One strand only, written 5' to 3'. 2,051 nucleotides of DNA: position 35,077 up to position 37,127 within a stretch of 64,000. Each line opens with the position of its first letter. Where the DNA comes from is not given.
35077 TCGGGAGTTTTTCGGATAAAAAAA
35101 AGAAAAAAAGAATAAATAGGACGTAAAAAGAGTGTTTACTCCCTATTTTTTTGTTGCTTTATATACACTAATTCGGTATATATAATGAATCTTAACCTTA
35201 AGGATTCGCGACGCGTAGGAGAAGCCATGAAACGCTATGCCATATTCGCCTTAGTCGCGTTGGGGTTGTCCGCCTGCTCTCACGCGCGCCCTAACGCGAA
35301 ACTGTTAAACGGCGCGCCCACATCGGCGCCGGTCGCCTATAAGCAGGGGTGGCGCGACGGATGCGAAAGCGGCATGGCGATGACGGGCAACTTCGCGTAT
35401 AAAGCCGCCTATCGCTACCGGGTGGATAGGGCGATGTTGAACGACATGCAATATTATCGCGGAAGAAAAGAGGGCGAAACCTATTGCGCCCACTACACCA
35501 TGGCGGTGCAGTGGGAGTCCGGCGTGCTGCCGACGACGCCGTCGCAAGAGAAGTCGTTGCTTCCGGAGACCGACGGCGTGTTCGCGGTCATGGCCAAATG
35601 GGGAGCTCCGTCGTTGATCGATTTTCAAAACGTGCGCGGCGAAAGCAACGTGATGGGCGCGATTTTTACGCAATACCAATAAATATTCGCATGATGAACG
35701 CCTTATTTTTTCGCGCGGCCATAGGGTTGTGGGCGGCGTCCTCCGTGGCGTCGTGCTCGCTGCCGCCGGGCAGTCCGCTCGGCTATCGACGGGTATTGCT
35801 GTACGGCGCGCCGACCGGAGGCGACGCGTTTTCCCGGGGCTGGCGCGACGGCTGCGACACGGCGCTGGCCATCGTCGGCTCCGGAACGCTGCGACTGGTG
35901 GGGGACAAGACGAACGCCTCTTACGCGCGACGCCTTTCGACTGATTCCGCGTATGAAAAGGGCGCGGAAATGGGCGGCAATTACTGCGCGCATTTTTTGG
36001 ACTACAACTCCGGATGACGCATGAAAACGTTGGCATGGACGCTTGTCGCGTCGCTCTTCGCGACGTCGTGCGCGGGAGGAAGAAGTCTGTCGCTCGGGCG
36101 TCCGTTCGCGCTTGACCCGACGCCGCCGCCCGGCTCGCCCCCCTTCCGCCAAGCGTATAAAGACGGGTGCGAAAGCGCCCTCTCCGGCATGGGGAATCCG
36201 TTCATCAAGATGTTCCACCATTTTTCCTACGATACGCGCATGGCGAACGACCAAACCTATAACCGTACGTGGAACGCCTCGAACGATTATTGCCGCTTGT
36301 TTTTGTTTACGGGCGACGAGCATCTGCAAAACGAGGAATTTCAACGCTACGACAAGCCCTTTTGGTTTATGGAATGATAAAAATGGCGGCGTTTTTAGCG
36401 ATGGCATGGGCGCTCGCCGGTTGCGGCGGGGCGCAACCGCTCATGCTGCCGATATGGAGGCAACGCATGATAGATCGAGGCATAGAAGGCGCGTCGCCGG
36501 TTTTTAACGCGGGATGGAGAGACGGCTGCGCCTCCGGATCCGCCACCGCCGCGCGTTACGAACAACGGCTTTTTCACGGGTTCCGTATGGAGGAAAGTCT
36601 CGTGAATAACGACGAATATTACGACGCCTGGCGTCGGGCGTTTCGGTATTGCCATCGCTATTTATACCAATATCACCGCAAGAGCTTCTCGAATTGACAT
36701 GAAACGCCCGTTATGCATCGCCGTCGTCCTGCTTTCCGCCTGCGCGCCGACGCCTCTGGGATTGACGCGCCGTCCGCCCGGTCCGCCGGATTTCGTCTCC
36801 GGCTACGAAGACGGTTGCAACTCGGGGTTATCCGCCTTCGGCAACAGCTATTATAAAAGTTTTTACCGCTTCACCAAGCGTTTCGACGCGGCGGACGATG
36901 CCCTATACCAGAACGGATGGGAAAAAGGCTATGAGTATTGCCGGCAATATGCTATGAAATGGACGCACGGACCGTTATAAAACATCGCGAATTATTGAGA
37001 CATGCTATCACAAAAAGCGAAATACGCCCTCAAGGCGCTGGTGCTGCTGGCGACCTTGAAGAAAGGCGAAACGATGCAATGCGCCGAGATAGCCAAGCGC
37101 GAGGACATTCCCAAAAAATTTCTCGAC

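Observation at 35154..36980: Array B: second five-gene cassette of the same lipoprotein family, with subfamily order conserved but rotated relative to array A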

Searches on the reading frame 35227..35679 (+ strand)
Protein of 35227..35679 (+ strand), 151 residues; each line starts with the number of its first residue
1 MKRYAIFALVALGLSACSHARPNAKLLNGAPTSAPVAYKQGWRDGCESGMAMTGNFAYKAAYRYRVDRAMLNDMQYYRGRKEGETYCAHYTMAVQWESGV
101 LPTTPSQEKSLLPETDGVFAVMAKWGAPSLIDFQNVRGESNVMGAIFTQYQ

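Call 5: search_protein_families(library=pfam, max_evalue=1, proteins=[window:35227-35679:+])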
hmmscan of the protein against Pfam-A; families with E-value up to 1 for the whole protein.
seq(151 aa): 1 family
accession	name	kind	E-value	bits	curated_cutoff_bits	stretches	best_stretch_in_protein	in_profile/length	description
PF08139.17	LPAM_1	-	0.14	13.1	20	1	1-18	1-18/18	Prokaryotic membrane lipoprotein lipid attachment site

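Call 29: find_homologous_proteins(query=A4, max_evalue=0.001)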
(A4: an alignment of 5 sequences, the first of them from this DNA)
Query A4 (5 sequences) (151 aa, profile of the alignment): 38 proteins with E <= 0.001 among 2989 candidates.
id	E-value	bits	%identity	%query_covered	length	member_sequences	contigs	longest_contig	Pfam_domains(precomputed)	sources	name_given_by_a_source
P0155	2.5e-37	145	100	100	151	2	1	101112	-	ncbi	ncbi:MAG: hypothetical protein ABW189_03420 [Rickettsiales bacterium]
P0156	8.3e-35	137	26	57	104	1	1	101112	-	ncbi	ncbi:MAG: hypothetical protein ABW189_03435 [Rickettsiales bacterium]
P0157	9.7e-33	130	31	55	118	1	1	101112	-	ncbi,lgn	ncbi:MAG: hypothetical protein ABW189_03430 [Rickettsiales bacterium]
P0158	3.3e-27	113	36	56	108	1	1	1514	-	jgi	jgi:hypothetical protein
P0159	2.2e-26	110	30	62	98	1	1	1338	-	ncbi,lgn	-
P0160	2.6e-26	110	57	83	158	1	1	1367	-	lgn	-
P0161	5.4e-26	109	54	83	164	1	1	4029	-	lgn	-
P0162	9.4e-26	108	34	66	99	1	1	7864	-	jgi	jgi:hypothetical protein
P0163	1.1e-25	108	33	60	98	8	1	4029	-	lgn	-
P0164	1.5e-25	107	49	81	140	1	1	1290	-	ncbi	-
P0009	1.8e-25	107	55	85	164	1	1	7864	-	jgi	jgi:hypothetical protein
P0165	6.7e-25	105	36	43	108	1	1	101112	-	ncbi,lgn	ncbi:MAG: hypothetical protein ABW189_03425 [Rickettsiales bacterium]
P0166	1.0e-24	105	37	39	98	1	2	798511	-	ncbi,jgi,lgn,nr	ncbi:MAG: hypothetical protein K0R63_540 [Rickettsiales bacterium]|jgi:hypothetical protein|nr:hypot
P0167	1.1e-24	105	30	44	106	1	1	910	-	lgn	-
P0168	8.3e-24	102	36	58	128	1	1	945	-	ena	-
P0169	8.9e-24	102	31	54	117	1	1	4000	-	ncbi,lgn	-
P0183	7.8e-19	86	27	58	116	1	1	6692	-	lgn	-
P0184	1.3e-5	43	32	59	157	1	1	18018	-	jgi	jgi:hypothetical protein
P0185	1.8e-5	43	28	59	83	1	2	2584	-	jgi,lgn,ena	-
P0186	2.0e-5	43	31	59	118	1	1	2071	-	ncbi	-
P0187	4.6e-5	42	33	42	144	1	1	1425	-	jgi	jgi:hypothetical protein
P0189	4.6e-4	38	42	21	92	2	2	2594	-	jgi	jgi:hypothetical protein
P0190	7.1e-4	38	27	57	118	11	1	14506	-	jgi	-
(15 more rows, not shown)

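Call 31: find_encoding_contigs(protein=P0161, flank=10000, max_places=3)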
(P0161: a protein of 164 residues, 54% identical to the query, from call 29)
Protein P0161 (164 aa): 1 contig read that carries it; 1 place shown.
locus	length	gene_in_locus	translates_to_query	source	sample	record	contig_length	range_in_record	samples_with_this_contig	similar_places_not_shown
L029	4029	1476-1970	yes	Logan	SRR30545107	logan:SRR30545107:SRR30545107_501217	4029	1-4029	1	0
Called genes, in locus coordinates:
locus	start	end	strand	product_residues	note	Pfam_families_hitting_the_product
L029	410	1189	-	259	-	PF05023:Phytochelatin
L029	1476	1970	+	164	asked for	-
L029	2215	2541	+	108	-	-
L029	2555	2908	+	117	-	-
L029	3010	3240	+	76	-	-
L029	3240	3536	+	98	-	-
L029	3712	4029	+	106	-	?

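Call 33: find_encoding_contigs(protein=P0166, flank=10000, max_places=3)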
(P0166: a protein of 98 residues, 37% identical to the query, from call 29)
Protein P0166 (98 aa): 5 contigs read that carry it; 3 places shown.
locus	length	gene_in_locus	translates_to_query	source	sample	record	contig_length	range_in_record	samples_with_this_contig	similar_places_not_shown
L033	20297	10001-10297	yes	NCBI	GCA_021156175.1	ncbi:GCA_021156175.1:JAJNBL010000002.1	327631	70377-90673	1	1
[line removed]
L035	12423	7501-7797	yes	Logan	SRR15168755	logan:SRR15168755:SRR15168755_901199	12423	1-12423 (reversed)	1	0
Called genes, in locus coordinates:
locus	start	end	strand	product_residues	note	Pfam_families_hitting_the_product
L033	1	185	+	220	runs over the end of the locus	PF01569:PAP2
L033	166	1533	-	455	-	PF00275:EPSP_synthase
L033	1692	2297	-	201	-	PF22769:DCD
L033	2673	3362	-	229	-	PF01925:TauE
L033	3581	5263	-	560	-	PF02689:Herpes_Helicase (faint), PF05970:PIF1, PF13245:AAA_19, PF13401:AAA_22, PF13604:AAA_30, PF21530:Pif1_2B_dom, PF14493:HTH_40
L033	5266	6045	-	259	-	PF05023:Phytochelatin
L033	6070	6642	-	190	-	PF05995:CDO_I (weak)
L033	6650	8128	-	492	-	PF07992:Pyr_redox_2 (weak), PF13454:NAD_binding_9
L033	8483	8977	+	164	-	-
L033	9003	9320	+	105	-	-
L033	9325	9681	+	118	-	-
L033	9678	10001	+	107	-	-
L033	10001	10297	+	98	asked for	-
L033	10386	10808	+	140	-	PF02082:Rrf2, PF03444:WHD_HrcA (weak)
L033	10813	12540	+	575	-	PF01019:G_glu_transpept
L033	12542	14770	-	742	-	PF01321:Creatinase_N, PF16189:Creatinase_N_2, PF00557:Peptidase_M24, PF16188:Peptidase_M24_C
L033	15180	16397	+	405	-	PF00563:EAL (weak)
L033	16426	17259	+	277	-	PF03411:Peptidase_M74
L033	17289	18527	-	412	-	-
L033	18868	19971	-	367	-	PF01926:MMR_HSR1, PF02421:FeoB_N, PF06071:YchF-GTPase_C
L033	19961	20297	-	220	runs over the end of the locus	PF01195:Pept_tRNA_hydro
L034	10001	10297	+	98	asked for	-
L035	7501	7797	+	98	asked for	-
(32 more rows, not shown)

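Call 53: search_protein_families(library=pfam, max_evalue=1, proteins=[P0185, P0186, P0189, P0190, P0184, P0187])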
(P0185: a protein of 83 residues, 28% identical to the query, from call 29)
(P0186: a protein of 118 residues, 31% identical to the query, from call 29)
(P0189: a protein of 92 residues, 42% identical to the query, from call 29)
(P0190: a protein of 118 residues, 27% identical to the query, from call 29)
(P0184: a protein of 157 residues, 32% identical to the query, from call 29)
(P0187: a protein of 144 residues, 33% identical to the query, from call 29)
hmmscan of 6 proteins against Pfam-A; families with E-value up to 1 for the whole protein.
P0185 (83 aa): 0 families

P0186 (118 aa): 1 family
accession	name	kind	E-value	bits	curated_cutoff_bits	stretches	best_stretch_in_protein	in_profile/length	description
PF08139.17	LPAM_1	-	0.023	15.6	20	1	36-52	1-17/18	Prokaryotic membrane lipoprotein lipid attachment site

P0189 (92 aa): 2 families
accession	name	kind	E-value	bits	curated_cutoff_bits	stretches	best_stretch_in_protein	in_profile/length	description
PF20101.4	DUF6491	-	0.012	16.1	27.5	1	1-32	1-32/138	Family of unknown function (DUF6491)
PF21749.2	DACND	-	0.071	13.1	27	1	28-70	38-79/173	Probable sensor domain DACND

P0190 (118 aa): 0 families

P0184 (157 aa): 1 family
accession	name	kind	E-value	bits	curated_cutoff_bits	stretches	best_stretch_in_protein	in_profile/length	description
PF10973.13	DUF2799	-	0.0015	19.3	25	1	31-65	12-47/86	Protein of unknown function (DUF2799)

P0187 (144 aa): 2 families
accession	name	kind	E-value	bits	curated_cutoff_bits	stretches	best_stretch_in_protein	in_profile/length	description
PF10973.13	DUF2799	-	0.005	17.7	25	1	20-87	13-85/86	Protein of unknown function (DUF2799)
PF24469.2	F54D1_6_C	-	0.032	14.9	27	1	36-88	18-71/75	F54D1.6, C-terminal Sushi-like domain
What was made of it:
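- On DUF2799 (PF10973): Only distant relatives reach 17.7-19.3 bits (call 53).
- Closest known: DUF2799. Same: Two distant single-gene relatives of the family, P0184 and P0187, hit it weakly at E=0.0015 and 0.005 (call 53).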

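Call 65: find_homologous_proteins(query=A6, max_evalue=0.00001)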
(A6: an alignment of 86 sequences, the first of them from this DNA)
Query A6 (86 sequences) (135 aa, profile of the alignment): 184 proteins with E <= 0.00001 among 1033 candidates; the best 120 are listed.
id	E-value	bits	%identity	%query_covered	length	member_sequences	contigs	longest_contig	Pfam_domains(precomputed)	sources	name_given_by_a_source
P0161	3.1e-25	106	55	87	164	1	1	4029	-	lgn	-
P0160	4.5e-24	103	60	85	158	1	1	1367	-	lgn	-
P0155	2.1e-21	94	100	100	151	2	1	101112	-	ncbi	ncbi:MAG: hypothetical protein ABW189_03420 [Rickettsiales bacterium]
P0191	9.6e-17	79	27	44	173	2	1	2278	-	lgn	-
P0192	3.3e-16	77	20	66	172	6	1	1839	-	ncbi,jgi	jgi:hypothetical protein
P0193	4.7e-16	77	52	21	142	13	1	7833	-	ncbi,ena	-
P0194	1.1e-15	76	19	64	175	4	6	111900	-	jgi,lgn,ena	jgi:hypothetical protein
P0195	1.2e-15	75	19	66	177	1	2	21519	-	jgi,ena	jgi:hypothetical protein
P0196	1.2e-15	75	32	31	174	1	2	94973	-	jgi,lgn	jgi:hypothetical protein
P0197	1.3e-15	75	35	19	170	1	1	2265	-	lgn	-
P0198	1.3e-15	75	21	75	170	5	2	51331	-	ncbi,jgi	jgi:hypothetical protein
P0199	2.6e-15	74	20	62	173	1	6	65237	-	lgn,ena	-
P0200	2.8e-15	74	20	75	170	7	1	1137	-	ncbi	-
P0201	2.9e-15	74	30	32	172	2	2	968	-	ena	-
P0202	3.0e-15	74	20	62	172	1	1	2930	-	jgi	jgi:hypothetical protein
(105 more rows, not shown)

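Call 75: find_related_loci(query=A9, collection=metagenome_contigs, flank=6000)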
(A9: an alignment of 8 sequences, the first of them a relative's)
Query A9 (104 aa) in metagenome_contigs; peptide patterns used: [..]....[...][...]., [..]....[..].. (x = any residue, [..] = any of these).
154 stretches matched a pattern; 6 encode a relative of the query (tblastn E <= 1e-3); 6 distinct loci.
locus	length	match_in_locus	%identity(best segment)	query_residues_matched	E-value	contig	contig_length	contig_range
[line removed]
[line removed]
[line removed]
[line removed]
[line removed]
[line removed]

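Call 82: predict_structure(alignment_id=A11)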
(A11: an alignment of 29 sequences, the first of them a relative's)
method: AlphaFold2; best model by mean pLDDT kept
length: 151 residues; sequences in the alignment: 29
mean_pLDDT: 79.4   pTM: 0.62
mean pLDDT of the five models: 79.4, 79.4, 79.0, 78.9, 76.8
residues with pLDDT >= 90: 77; 70-90: 27; 50-70: 19; < 50: 28
segments of 3 or more residues with pLDDT < 50: 117-128, 135-141, 143-145, 147-151
pLDDT, mean of each block of 10 residues (from residue 1): 89 78 89 98 98 94 97 98 97 90 71 51 47 50 49 40
secondary structure, 60 per line:
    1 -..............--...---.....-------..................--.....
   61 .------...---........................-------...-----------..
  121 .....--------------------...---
elements in order: H2-15 H24-28 H36-53 H56-61 H74-97 H119-125
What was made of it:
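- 35227..35682 (+): B1, 151-aa lipoprotein of the position-5 subfamily, with a low-confidence C-terminal tail. AF2 core pLDDT is 94-98; the tail is below 50 (call 82).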

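Call 84: fold_search(model_id=the predicted structure, library=pdb)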
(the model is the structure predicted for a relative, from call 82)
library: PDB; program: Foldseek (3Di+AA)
matches with E <= 10: 8; with E <= 0.001: 0
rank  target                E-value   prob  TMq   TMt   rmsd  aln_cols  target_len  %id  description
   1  6c8z                  5.5e+00  0.02  0.13  0.05  12.9        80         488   15  Last common ancestor of ADP-dependent phosphofructokinases from Methanosarcinales (released 2018-02-07)
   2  8y6v_E                6.5e+00  0.03  0.19  0.20  13.4       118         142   14  Near-atomic structure of icosahedrally averaged jumbo bacteriophage PhiKZ capsid (released 2024-08-14)
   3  6tut_A                6.5e+00  0.03  0.17  0.03  15.2       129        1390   12  Cryo-EM structure of the RNA Polymerase III-Maf1 complex (released 2020-02-19)
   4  7d3u_G                6.9e+00  0.04  0.19  0.24  14.9        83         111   14  Structure of Mrp complex from Dietzia sp. DQ12-45-1b (released 2020-12-09)
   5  7dk9_B                7.3e+00  0.03  0.19  0.15  13.5       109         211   16  Crystal structure of DsbA-like protein DR2335 from Deinococcus radiodurans R1, native protein (released 2021-11-24)
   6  7apx_B                8.7e+00  0.02  0.15  0.07  45.7       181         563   11  yeast THO-Sub2 complex (released 2020-12-02)
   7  5zhp_A                9.2e+00  0.03  0.18  0.08  15.2        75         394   12  M3 muscarinic acetylcholine receptor in complex with a selective antagonist (released 2018-11-28)
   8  6ibl_A                9.7e+00  0.03  0.17  0.08  14.0        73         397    8  ACTIVATED TURKEY BETA1 ADRENOCEPTOR WITH BOUND AGONIST FORMOTEROL AND NANOBODY Nb80 (released 2019-01-09)

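Call 85: search_protein_families(library=pfam, max_evalue=10, alignment_id=A6)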
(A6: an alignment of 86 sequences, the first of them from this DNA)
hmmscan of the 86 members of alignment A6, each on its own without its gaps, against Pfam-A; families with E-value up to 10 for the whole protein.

A. member 1, seq(135 aa): 0 families

B. families by the number of members that match (of 86 scanned): 14 families
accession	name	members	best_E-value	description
PF18692.7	DUF5640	1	0.015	Family of unknown function (DUF5640)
PF07580.19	Peptidase_M26_C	1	0.023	M26 IgA1-specific Metallo-endopeptidase C-terminal region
PF21492.2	bL31_N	1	0.024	Ribosomal protein L31p, N-terminal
PF25495.1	Peripla_BP_A-cyclase_1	1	0.027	Adenylate cyclase, periplasmic binding protein-like domain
PF22170.1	AnkX_ins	1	0.045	Phosphocholine transferase AnkX insertion domain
PF17252.7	DUF5319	1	0.066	Family of unknown function (DUF5319)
PF01447.24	Peptidase_M4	1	0.077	Thermolysin metallopeptidase, catalytic domain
PF06477.18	DUF1091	1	0.078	Protein of unknown function (DUF1091)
PF02511.20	Thy1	1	0.12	Thymidylate synthase complementing protein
PF12152.13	eIF_4G1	1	0.12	Eukaryotic translation initiation factor 4G1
PF20157.4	Maf_flag10_N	1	0.15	Glycosyltransferase Maf N-terminal domain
PF22116.1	DUF6944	1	0.18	Family of unknown function (DUF6944)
PF06441.18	EHN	1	0.69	Epoxide hydrolase N terminus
PF18341.7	PSA_CBD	1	0.74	PSA endolysin C-terminal cell wall binding domain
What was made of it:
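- On DUF2799 (PF10973): 0 of 10 window proteins and 0 of 86 array members hit it (calls 5, 85).
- Closest known: DUF2799. Different: None of the ten window proteins and none of 86 array members hits it, even at E<=10 (calls 5, 85).
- No T4SS family matched in the Pfam scans (calls 5, 85).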

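Call 91: find_encoding_contigs(protein=P0183, flank=7000, max_places=2)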
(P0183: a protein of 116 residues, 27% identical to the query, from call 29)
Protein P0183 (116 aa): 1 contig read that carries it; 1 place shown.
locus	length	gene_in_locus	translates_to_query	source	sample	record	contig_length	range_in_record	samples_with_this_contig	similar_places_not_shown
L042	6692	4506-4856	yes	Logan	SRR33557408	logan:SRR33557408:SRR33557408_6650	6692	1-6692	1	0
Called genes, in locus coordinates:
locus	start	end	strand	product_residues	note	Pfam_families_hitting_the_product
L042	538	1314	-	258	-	PF05023:Phytochelatin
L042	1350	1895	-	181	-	PF05995:CDO_I (weak)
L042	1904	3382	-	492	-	PF07992:Pyr_redox_2 (weak), PF13454:NAD_binding_9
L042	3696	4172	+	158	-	-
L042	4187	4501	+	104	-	-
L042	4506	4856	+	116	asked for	-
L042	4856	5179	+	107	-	-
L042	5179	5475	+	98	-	-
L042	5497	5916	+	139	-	PF02082:Rrf2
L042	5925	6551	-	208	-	PF21948:LplA-B_cat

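Call 92: find_encoding_contigs(protein=P0169, flank=7000, max_places=2)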
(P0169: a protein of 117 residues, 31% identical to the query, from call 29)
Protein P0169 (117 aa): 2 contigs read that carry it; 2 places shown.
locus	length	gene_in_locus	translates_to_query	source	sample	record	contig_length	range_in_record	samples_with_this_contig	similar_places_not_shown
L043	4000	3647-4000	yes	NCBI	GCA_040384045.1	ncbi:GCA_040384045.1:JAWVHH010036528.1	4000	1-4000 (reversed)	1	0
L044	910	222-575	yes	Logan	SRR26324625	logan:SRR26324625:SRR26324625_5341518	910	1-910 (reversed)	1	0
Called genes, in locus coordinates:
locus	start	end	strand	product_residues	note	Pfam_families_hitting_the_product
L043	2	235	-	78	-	?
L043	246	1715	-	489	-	PF13454:NAD_binding_9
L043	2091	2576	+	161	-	-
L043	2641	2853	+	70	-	-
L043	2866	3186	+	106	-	-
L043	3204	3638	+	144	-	PF00023:Ank (weak)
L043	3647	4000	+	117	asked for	?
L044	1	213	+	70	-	?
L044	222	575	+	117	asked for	-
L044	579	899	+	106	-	-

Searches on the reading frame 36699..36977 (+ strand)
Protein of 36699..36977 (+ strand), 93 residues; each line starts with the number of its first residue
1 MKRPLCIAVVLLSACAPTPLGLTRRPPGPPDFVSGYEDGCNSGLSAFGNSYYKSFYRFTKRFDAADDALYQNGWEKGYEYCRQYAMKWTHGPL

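Call 5: search_protein_families(library=pfam, max_evalue=1, proteins=[window:36699-36977:+])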
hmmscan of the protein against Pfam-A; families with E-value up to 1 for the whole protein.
seq(93 aa): 0 families

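Call 47: predict_structure(alignment_id=A5)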
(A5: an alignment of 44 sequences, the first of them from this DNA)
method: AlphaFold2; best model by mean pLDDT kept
length: 93 residues; sequences in the alignment: 44
mean_pLDDT: 86.3   pTM: 0.74
mean pLDDT of the five models: 86.3, 85.6, 83.3, 82.9, 82.5
residues with pLDDT >= 90: 56; 70-90: 22; 50-70: 15; < 50: 0
segments of 3 or more residues with pLDDT < 50: none
pLDDT, mean of each block of 10 residues (from residue 1): 67 68 87 96 93 92 94 97 89 66
secondary structure, 60 per line:
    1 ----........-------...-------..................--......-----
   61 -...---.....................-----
elements in order: H5-12 H30-47 H50-55 H68-88
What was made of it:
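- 36699..36980 (+): B5, 93-aa lipoprotein of the position-4 subfamily. AF2 pLDDT 86.3, with helices at 30-47, 50-55 and 68-88 (call 47).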

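Call 49: fold_search(model_id=the predicted structure, library=pdb)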
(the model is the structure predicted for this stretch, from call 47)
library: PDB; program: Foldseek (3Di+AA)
matches with E <= 10: 4; with E <= 0.001: 0
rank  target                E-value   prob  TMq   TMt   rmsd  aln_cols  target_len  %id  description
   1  8u41_B                7.5e+00  0.03  0.20  0.06  10.1        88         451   12  OvsA from Halomonas utahensis, an ovoselenol-biosynthetic selenoxide synthase in complex with histidine (released 2024-07-17)
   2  8wc6_R                8.8e+00  0.03  0.25  0.10  16.7        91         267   10  Cryo-EM structure of the PEA-bound mTAAR1-Gs complex (released 2023-12-27)
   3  7wu9_R                8.8e+00  0.02  0.18  0.07  10.5        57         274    9  Cryo-EM structure of the human EP3-Gi signaling complex (released 2022-08-17)
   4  5cd4_I                9.3e+00  0.04  0.28  0.08   9.3        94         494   16  The Type IE CRISPR Cascade complex from E. coli, with two assemblies in the asymmetric unit arranged back-to-back (released 2015-08-26)
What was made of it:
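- On Any solved structure: The best Foldseek hits of both models have E>5 (calls 49, 84).
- AF2 gives a confident three-helix core for B5 and B1, with no Foldseek match in the PDB (calls 47, 49, 82, 84).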

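Call 73: find_related_loci(query=A8, collection=metagenome_contigs, flank=6000)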
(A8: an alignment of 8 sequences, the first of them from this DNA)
Query A8 (93 aa) in metagenome_contigs; peptide patterns used: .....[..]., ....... (x = any residue, [..] = any of these).
189 stretches matched a pattern, but none encodes a relative of the query by tblastn (E <= 1e-3).
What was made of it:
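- Tried and rejected: Metagenome scan with B5 orthologues: no confirmed locus (call 73).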
